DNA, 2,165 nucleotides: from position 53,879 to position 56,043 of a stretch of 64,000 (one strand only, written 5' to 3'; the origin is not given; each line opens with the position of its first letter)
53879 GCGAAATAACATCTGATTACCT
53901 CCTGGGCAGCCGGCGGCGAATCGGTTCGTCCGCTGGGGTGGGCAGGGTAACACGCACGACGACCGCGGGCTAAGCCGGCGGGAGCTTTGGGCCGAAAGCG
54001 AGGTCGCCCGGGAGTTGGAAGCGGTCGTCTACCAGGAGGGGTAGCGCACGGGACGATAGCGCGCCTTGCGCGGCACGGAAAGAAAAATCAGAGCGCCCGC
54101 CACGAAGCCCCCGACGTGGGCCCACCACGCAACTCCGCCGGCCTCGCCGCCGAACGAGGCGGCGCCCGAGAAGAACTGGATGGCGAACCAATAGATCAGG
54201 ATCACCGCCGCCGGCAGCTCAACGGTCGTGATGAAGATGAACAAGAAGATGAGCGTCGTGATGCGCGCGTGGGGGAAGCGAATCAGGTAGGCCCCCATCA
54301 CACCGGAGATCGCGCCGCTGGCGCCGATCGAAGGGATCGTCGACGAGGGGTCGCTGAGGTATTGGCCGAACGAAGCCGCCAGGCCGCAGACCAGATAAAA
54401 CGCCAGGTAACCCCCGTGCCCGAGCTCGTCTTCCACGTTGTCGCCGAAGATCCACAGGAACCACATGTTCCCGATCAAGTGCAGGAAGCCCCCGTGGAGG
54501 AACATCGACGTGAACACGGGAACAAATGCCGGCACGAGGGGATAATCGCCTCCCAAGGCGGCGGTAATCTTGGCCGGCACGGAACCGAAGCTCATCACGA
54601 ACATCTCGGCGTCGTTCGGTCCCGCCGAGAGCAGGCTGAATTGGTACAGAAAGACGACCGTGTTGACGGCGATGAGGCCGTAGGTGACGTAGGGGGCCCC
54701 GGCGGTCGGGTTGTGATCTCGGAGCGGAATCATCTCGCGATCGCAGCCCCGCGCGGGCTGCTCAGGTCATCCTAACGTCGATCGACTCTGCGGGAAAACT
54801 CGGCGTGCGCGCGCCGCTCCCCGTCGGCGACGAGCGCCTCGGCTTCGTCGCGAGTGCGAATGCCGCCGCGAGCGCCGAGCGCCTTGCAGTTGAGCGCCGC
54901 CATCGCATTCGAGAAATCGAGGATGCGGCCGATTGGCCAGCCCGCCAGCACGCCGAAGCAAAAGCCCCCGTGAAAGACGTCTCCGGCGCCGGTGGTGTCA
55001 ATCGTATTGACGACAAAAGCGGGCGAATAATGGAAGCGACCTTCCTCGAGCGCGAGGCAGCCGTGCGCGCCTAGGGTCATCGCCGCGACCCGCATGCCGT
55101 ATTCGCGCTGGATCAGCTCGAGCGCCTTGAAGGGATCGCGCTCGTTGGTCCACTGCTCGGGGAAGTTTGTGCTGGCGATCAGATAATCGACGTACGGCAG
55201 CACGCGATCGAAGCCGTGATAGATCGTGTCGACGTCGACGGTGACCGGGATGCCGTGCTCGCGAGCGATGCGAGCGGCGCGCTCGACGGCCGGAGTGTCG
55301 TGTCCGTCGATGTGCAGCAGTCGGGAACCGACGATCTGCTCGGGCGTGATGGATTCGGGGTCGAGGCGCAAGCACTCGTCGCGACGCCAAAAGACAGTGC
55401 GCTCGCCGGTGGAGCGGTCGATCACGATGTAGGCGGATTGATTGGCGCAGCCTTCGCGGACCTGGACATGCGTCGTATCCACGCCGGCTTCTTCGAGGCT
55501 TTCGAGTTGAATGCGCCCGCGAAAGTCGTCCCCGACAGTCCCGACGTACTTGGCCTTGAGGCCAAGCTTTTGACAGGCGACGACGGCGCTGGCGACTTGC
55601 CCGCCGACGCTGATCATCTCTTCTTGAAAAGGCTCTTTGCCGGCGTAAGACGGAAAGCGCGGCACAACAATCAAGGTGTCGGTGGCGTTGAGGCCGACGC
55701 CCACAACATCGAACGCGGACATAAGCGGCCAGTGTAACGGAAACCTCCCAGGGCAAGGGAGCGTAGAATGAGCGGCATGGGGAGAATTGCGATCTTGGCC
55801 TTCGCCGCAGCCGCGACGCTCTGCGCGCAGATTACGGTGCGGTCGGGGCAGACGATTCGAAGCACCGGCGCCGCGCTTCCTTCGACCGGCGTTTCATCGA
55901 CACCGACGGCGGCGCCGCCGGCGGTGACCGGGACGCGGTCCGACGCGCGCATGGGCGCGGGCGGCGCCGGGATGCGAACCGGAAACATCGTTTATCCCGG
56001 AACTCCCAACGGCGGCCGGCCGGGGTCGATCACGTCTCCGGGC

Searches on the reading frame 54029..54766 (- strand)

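Call 22: search_protein_families(library=pfam, proteins=[window:54029-54766:-])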
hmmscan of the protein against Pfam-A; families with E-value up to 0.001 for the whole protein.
window:54029-54766:- (245 aa): 1 family
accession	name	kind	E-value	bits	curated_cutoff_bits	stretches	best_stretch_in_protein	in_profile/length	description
PF01694.28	Rhomboid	-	1.8e-36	125.9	22.6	1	83-229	6-138/143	Rhomboid domain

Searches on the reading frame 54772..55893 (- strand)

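Call 22: search_protein_families(library=pfam, proteins=[window:54772-55893:-])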
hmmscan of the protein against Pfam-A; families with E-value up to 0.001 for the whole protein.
window:54772-55893:- (373 aa): 1 family
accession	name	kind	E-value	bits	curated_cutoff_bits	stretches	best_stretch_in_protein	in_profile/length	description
PF00294.29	PfkB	-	9e-40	137.3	25.8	1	94-345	33-299/302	pfkB family carbohydrate kinase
